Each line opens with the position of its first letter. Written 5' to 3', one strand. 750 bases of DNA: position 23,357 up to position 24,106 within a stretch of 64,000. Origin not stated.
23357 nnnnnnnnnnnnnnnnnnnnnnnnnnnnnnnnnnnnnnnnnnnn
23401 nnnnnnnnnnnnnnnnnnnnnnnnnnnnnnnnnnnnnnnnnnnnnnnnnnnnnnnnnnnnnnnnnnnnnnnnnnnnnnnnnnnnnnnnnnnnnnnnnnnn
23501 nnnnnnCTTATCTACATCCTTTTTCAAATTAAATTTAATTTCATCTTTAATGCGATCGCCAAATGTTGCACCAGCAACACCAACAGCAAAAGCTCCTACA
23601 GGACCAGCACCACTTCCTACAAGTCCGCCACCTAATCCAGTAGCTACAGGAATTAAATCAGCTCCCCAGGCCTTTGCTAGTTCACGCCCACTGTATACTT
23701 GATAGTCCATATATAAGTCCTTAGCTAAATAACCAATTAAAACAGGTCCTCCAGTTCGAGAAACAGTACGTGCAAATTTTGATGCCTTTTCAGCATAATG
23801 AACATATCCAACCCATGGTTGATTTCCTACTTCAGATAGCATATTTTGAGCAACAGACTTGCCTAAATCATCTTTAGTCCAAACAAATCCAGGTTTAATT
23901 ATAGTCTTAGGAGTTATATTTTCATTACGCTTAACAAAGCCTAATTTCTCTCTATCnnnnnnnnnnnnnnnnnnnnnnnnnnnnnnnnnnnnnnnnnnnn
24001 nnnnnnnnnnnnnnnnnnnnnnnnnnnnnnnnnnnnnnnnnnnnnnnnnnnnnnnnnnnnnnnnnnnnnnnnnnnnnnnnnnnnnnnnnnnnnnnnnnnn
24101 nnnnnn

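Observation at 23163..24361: Unrecognised 285-aa toxin C-terminal domain ending in a glycine zipper, paired with a 113-aa multi-TM ORF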

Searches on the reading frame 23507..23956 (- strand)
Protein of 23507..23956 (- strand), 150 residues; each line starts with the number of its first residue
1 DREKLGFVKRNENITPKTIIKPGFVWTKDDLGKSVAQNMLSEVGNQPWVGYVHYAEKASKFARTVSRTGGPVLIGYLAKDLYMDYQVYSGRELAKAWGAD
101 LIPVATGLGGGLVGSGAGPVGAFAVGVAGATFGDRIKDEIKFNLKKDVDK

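Call 14: find_related_loci(query=window:23507-23956:-, collection=genome_contigs, flank=10000)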
Query seq(150 aa) (150 aa) in genome_contigs; peptide patterns used: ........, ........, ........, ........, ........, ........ (x = any residue, [..] = any of these).
600 stretches matched a pattern (row limit reached: there are more); 6 encode a relative of the query (tblastn E <= 1e-3); 6 distinct loci.
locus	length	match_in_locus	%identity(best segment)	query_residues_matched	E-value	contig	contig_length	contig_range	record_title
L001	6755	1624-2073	99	1-150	3e-99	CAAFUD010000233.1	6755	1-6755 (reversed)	MAG TPA_asm: uncultured Veillonella sp., isolate HGM14174, WGS project CAAFUD010000000 data, contig: SRS311462_12_k119_4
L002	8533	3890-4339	95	1-150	7e-87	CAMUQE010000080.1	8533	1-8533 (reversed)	MAG TPA_asm: Veillonella parvula isolate SRR8786266_bin.5_metaWRAP_v1.3_MAG genome assembly, contig: ERZ11772367.512, wh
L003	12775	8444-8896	84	1-150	6e-77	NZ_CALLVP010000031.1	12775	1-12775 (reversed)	MAG: uncultured Veillonella sp. isolate ERR589462_bin.54_CONCOCT_v1.1_MAG ERZ772917.1585, whole genome shotgun sequence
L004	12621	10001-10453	77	1-150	8e-68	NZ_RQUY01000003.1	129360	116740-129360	Veillonella caviae strain DSM 20738 contig_0003, whole genome shotgun sequence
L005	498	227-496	61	1-88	3e-36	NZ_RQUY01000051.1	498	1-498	Veillonella caviae strain DSM 20738 contig_0051, whole genome shotgun sequence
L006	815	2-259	71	65-150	2e-29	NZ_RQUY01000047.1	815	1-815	Veillonella caviae strain DSM 20738 contig_0047, whole genome shotgun sequence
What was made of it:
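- Tried and rejected: find_related_loci on genome_contigs with one protein gave only 6 loci (call 14).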

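Call 18: search_protein_families(library=pfam, proteins=[L004:1640-3337:+, L004:3401-4846:+, L004:4979-10456:+, L003:2510-6658:+, L003:6813-7286:+, L003:9497-10282:+, L003:7499-8899:+], max_evalue=0.01)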
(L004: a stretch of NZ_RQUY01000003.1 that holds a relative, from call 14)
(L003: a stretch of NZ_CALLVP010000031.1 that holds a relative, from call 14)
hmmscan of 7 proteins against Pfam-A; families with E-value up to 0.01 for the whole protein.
L004:1640-3337:+ (565 aa): 3 families
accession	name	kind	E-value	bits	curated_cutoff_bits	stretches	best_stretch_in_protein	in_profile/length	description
PF03865.19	ShlB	-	5.8e-87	292.5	22.7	1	210-528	1-311/311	Haemolysin secretion/activation protein ShlB/FhaC/HecB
PF17287.7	POTRA_3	-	2.8e-17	62.4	27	1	152-205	1-56/56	POTRA domain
PF08479.16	POTRA_2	-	8.5e-17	61.2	24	1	77-151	1-76/76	POTRA domain, ShlB-type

L004:3401-4846:+ (481 aa): 1 family
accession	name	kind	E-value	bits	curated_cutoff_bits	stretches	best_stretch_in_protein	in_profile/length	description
PF05860.19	TPS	-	4.7e-49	168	33.5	1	40-301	3-251/252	TPS secretion domain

L004:4979-10456:+ (1825 aa): 1 family
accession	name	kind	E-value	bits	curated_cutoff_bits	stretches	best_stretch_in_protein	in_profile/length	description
PF13332.12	Fil_haemagg_2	-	1.2e-31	110.6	22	2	1049-1219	1-168/170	Hemagglutinin repeat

L003:2510-6658:+ (1382 aa): 1 family
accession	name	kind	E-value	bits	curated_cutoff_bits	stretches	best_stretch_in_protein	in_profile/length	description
PF13332.12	Fil_haemagg_2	-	5e-38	131.3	22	2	473-644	1-169/170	Hemagglutinin repeat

L003:6813-7286:+ (157 aa): 0 families

L003:9497-10282:+ (261 aa): 0 families

L003:7499-8899:+ (466 aa): 0 families

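Call 32: search_protein_representatives(alignment_id=A2)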
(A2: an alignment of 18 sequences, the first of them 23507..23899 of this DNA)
Query: 18 sequences, 131 profile positions. Proteins with E-value up to 0.001 (for the whole library): 52; up to 1e-10: 22; up to 1e-30: 10. The best 52 are listed.
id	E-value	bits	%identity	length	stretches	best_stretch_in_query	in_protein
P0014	2.2e-71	254.3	-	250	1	1-131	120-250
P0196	1.4e-70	251.7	-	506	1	2-131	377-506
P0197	3.5e-70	250.4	-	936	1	1-131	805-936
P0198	2.9e-65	234.5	-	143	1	2-131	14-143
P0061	4.4e-55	201.6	-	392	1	2-105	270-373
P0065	5.5e-49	181.9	-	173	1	2-95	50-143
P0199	1.1e-48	180.9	-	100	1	33-131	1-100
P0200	5.2e-42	159.3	-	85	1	48-131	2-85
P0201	4.2e-32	127.3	-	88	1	33-103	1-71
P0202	5.4e-32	126.9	-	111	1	64-131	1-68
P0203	3.2e-27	111.5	-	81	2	2-37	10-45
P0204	1.8e-23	99.3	-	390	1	7-110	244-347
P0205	6.4e-23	97.6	-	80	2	21-53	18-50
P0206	2.1e-22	95.9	-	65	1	37-91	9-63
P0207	4.4e-20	88.4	-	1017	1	7-129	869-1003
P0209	1.7e-16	76.8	-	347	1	14-129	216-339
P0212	1.3e-11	61.0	-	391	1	9-126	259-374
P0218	3.7e-09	53.0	-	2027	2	11-110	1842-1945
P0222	2.0e-08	50.7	-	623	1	40-124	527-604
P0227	1.2e-07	48.1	-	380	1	10-122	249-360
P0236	3.9e-05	40.0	-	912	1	13-128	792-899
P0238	1.3e-04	38.3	-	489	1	43-121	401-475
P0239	1.4e-04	38.3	-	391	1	42-127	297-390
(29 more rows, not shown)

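Call 34: search_protein_families(library=pfam, proteins=[P0218, P0207, P0222, P0236, P0212, P0209, P0227, P0239, P0238, P0197], max_evalue=0.05)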
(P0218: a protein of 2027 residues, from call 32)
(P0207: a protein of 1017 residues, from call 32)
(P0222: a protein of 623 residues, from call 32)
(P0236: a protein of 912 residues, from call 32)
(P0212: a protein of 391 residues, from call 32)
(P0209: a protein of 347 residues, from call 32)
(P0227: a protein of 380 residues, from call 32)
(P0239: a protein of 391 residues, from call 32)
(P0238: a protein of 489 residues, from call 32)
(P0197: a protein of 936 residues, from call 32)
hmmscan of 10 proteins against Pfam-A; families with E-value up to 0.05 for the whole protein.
P0218 (2027 aa): 4 families
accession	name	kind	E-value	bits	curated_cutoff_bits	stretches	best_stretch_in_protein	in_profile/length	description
PF13332.12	Fil_haemagg_2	-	8.3e-49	166.4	22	4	1294-1458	1-168/170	Hemagglutinin repeat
PF05860.19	TPS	-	4.5e-42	145.1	33.5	1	29-289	2-251/252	TPS secretion domain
PF13488.11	Gly-zipper_Omp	-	0.0019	18.5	25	1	1960-1999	2-42/46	Glycine zipper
PF21683.3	GpP-like_1st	-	0.0076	16.6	27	0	1485-1523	7-45/85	Mu phage baseplate assembly protein GpP-like, N-terminal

P0207 (1017 aa): 1 family
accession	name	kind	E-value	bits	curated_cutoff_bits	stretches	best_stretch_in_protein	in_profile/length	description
PF13332.12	Fil_haemagg_2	-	1.1e-28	100.9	22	1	203-372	1-168/170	Hemagglutinin repeat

P0222 (623 aa): 1 family
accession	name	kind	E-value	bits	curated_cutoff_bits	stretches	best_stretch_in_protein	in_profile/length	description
PF13332.12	Fil_haemagg_2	-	6e-23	82.3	22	2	3-76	94-167/170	Hemagglutinin repeat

P0236 (912 aa): 1 family
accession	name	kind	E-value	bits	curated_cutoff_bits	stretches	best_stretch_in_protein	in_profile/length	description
PF13332.12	Fil_haemagg_2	-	1.3e-45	156.1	22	2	206-368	2-169/170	Hemagglutinin repeat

P0212 (391 aa): 1 family
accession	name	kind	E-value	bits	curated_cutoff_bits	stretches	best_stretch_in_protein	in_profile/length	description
PF07554.19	FIVAR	-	0.024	15.7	29.2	0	120-152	34-66/71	FIVAR domain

P0209 (347 aa): 0 families

P0227 (380 aa): 2 families
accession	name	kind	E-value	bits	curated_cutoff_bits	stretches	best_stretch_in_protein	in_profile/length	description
PF21724.2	DUF6861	-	0.029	14.3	28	1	323-356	48-81/194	Family of unknown function (DUF6861)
PF22712.1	SNaCT7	-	0.047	14.1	27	0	8-63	72-123/160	Short NACHT-associated C-Terminal domain, family 7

P0239 (391 aa): 0 families

P0238 (489 aa): 1 family
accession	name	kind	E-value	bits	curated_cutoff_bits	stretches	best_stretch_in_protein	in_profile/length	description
PF04830.18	DUF637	-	0.0011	19.2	26.6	1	192-248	116-168/168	Possible hemagglutinin (DUF637)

P0197 (936 aa): 2 families
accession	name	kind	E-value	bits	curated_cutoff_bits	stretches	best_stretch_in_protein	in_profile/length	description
PF13332.12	Fil_haemagg_2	-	1.4e-32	113.6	22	1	184-354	1-168/170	Hemagglutinin repeat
PF06191.17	DUF995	-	0.026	14.7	20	0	550-608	12-70/140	Protein of unknown function (DUF995)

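Call 42: find_encoding_contigs(protein=P0218, flank=4000, max_places=3)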
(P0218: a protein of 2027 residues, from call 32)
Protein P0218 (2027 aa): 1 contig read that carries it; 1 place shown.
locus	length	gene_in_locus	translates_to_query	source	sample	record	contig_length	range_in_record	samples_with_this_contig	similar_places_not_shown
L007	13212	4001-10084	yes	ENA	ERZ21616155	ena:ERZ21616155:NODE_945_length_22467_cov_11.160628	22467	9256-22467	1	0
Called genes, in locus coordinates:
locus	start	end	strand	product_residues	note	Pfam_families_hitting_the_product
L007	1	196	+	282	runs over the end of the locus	PF00231:ATP-synt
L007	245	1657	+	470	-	PF02874:ATP-synt_ab_N, PF00006:ATP-synt_ab, PF22919:ATP-synt_VA_C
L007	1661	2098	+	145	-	PF02823:ATP-synt_DE_N, PF00401:ATP-synt_DE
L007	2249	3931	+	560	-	PF08479:POTRA_2, PF17287:POTRA_3, PF03865:ShlB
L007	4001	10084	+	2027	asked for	PF05860:TPS, PF13332:Fil_haemagg_2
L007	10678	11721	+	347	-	-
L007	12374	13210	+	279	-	?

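Call 47: find_encoding_contigs(protein=P0207, flank=3000, max_places=2)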
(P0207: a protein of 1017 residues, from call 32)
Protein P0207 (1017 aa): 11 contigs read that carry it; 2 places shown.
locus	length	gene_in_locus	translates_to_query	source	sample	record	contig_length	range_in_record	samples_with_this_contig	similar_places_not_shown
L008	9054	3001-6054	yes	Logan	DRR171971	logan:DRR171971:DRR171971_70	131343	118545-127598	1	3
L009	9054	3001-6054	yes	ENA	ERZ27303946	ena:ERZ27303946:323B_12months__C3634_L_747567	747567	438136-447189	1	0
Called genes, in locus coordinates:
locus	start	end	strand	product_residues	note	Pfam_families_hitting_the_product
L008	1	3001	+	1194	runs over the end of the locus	PF05860:TPS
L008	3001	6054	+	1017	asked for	PF13332:Fil_haemagg_2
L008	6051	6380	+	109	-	-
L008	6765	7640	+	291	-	PF02091:tRNA-synt_2e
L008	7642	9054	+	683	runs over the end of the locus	PF02092:tRNA_synt_2f, PF05746:DALR_1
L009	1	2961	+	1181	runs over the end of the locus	PF05860:TPS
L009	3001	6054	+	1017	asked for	PF13332:Fil_haemagg_2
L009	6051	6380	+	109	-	-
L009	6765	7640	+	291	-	PF02091:tRNA-synt_2e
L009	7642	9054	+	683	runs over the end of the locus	PF02092:tRNA_synt_2f, PF05746:DALR_1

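Call 48: find_encoding_contigs(protein=P0236, flank=3000, max_places=2)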
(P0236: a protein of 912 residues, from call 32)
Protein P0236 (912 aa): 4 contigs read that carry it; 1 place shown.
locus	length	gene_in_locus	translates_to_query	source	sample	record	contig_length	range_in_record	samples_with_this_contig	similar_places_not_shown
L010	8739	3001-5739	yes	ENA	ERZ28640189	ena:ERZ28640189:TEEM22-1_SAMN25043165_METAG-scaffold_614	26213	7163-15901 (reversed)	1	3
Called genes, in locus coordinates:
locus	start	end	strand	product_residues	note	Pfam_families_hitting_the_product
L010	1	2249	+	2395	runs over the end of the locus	PF05860:TPS, PF05594:Fil_haemagg (faint), PF13332:Fil_haemagg_2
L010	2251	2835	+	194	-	-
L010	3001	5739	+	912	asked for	PF13332:Fil_haemagg_2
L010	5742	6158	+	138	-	-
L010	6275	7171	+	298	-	PF13332:Fil_haemagg_2 (weak)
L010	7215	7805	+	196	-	-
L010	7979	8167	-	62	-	-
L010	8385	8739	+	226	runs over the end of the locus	PF09335:VTT_dom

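Call 49: find_encoding_contigs(protein=P0227, flank=3000, max_places=2)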
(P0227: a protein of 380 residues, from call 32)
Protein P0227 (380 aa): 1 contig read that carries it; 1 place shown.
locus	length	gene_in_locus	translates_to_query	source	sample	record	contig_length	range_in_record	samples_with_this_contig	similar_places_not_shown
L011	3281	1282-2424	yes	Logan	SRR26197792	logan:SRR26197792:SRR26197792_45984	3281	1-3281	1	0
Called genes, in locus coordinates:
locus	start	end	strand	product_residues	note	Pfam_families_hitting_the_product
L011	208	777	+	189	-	-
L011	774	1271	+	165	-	-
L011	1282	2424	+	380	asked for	-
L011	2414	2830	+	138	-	-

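Call 51: predict_structure(alignment_id=A3)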
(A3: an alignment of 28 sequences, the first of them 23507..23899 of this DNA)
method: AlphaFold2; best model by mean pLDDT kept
length: 131 residues; sequences in the alignment: 28
mean_pLDDT: 81.0   pTM: 0.72
mean pLDDT of the five models: 81.0, 78.2, 77.6, 69.2, 66.8
residues with pLDDT >= 90: 19; 70-90: 104; 50-70: 7; < 50: 1
segments of 3 or more residues with pLDDT < 50: none
pLDDT, mean of each block of 10 residues (from residue 1): 75 84 78 75 70 81 90 91 83 74 80 89 85 67
secondary structure, 60 per line:
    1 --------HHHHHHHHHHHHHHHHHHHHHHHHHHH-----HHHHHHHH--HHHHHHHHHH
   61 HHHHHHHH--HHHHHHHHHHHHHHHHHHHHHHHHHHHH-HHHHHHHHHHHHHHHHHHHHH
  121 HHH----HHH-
elements in order: H9-35 H41-48 H51-68 H71-98 H100-123
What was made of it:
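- Structure: AlphaFold2 gives five helices, pLDDT 81, pTM 0.72 (call 51).
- Tried and rejected: It was replaced by the domain-only model with remote homologues (call 51).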

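Call 55: fold_search(model_id=the predicted structure, library=pdb)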
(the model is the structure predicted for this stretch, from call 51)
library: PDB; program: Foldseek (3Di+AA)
matches with E <= 10: 268; with E <= 0.001: 0
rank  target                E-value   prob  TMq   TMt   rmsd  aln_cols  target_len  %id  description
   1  8tn1_A                6.3e-01  0.57  0.35  0.32  10.0       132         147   11  De novo designed protein binds poly ADP ribose polymerase inhibitors (PARPi) - apo (released 2024-04-24)
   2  5tj5_B                7.7e-01  0.18  0.29  0.22  12.3       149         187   11  Atomic model for the membrane-embedded motor of a eukaryotic V-ATPase (released 2016-10-26)
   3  4knf_A                7.7e-01  0.18  0.25  0.16  16.2       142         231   18  Crystal structure of a blue-light absorbing proteorhodopsin double-mutant D97N/Q105L from HOT75 (released 2013-06-05)
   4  5xsd_L                1.0e+00  0.20  0.29  0.30   8.2       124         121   14  XylFII-LytSN complex mutant - D103A (released 2017-08-02)
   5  1k05_C                1.1e+00  0.44  0.42  0.39   9.0       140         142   11  Crystal structure of the Focal Adhesion Targeting Domain of Focal Adhesion Kinase (released 2002-01-30)
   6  2l7a_MODEL_1_A        1.2e+00  0.38  0.38  0.38   9.3       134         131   10  Solution Structure of the R3 Domain of Talin (released 2011-12-21)
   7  2b0h_MODEL_1_A        1.2e+00  0.18  0.29  0.28   8.7       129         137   12  Solution structure of VBS3 fragment of talin (released 2006-01-17)
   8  4kly_B                1.2e+00  0.15  0.29  0.19   9.8       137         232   18  Crystal structure of a blue-light absorbing proteorhodopsin mutant D97N from HOT75 (released 2013-06-05)
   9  2kvp_MODEL_1_A        1.3e+00  0.20  0.31  0.26  10.6       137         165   12  Solution Structure of the R10 Domain of Talin (released 2010-05-05)
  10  6bbj_A                1.3e+00  0.11  0.24  0.08  11.0       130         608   15  Xenopus Tropicalis TRPV4 (released 2018-02-28)
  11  4knf_C                1.4e+00  0.11  0.25  0.17  16.0       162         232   14  Crystal structure of a blue-light absorbing proteorhodopsin double-mutant D97N/Q105L from HOT75 (released 2013-06-05)
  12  4fzo_A                1.5e+00  0.41  0.32  0.43   4.7        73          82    8  Crystal Structure of the apo-form uranyl binding protein (released 2013-12-11)
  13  2l10_MODEL_1_A        1.5e+00  0.16  0.29  0.26  11.3       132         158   17  Solution Structure of the R6 Domain of Talin (released 2011-08-31)
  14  5xsj_L                1.5e+00  0.14  0.28  0.29   8.5       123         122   14  XylFII-LytSN complex (released 2017-08-02)
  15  7y5e_Q6               1.7e+00  0.30  0.37  0.35  12.1       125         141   14  In situ single-PBS-PSII-PSI-LHCs megacomplex. (released 2023-02-01)
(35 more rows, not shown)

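Call 76: search_protein_families(library=pfam, alignment_id=A3, max_evalue=1)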
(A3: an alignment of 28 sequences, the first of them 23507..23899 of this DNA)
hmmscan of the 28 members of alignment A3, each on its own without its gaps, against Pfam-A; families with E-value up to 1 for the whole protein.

A. member 1, window:23507-23899:- (131 aa): 0 families

B. families by the number of members that match (of 28 scanned): 15 families
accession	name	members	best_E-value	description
PF21724.2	DUF6861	4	0.0044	Family of unknown function (DUF6861)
PF13488.11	Gly-zipper_Omp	4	0.0073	Glycine zipper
PF20721.2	C19orf12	3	0.0016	C19orf12-like protein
PF06897.17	DUF1269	3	0.037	Protein of unknown function (DUF1269)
PF13441.11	Gly-zipper_YMGG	2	0.61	YMGG-like Gly-zipper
PF04103.21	CD20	1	0.0046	CD20-like family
PF21960.2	RCF1-5-like_lid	1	0.013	RCF1/5-like, AAA+ ATPase lid domain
PF17508.7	MccV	1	0.089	Microcin V bacteriocin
PF10247.14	Romo1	1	0.11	Reactive mitochondrial oxygen species modulator 1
PF11013.13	DUF2851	1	0.23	Protein of unknown function (DUF2851)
PF05410.19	Peptidase_C31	1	0.25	Porcine arterivirus-type cysteine proteinase alpha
PF02386.22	TrkH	1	0.28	Cation transport protein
PF04391.17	DUF533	1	0.34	Protein of unknown function (DUF533)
PF09849.14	DUF2076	1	0.66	Uncharacterized protein conserved in bacteria (DUF2076)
PF05433.20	Rick_17kDa_Anti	1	0.93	Glycine zipper 2TM domain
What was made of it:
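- Closest known: Other glycine-zipper membrane toxins. Different: Only sub-threshold Pfam hits, in 1-4 of 28 family members (call 76).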

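Call 84: find_related_loci(query=A2, collection=metagenome_contigs, flank=3000)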
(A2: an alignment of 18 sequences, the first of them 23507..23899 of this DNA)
Query A2 (131 aa) in metagenome_contigs; peptide patterns used: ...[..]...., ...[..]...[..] (x = any residue, [..] = any of these).
218 stretches matched a pattern; 94 encode a relative of the query (tblastn E <= 1e-3); the best 80 are kept; 80 distinct loci.
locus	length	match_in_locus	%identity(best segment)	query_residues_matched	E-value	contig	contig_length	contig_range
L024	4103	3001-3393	99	1-131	5e-85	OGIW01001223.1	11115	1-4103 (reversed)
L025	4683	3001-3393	99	1-131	6e-85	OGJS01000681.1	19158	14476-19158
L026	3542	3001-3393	98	1-131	1e-84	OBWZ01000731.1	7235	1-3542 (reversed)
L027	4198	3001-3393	98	1-131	1e-84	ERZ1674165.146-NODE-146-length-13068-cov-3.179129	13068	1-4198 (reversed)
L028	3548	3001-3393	98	1-131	9e-85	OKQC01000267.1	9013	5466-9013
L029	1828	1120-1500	97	5-131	1e-82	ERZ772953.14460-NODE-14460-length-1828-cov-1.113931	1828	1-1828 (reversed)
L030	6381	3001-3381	95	5-131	8e-79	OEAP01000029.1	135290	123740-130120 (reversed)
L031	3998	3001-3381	95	5-131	9e-79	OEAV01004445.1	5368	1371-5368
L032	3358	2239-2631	82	1-131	3e-71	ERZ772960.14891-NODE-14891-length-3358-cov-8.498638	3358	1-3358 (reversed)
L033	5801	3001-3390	95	2-131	4e-71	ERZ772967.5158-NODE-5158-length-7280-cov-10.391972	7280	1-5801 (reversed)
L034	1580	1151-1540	91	2-131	2e-72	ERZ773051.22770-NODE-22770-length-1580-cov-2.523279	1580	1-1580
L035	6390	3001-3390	81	2-131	2e-69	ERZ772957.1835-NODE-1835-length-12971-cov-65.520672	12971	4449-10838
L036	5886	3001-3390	92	2-131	7e-69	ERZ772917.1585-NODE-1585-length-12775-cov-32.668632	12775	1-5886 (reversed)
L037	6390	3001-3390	88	2-131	2e-66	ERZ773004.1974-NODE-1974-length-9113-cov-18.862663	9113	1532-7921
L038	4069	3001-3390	88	2-131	2e-66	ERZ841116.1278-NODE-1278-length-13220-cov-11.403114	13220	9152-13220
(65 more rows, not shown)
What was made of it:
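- Tried and rejected: It was repeated with A2 (call 84).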
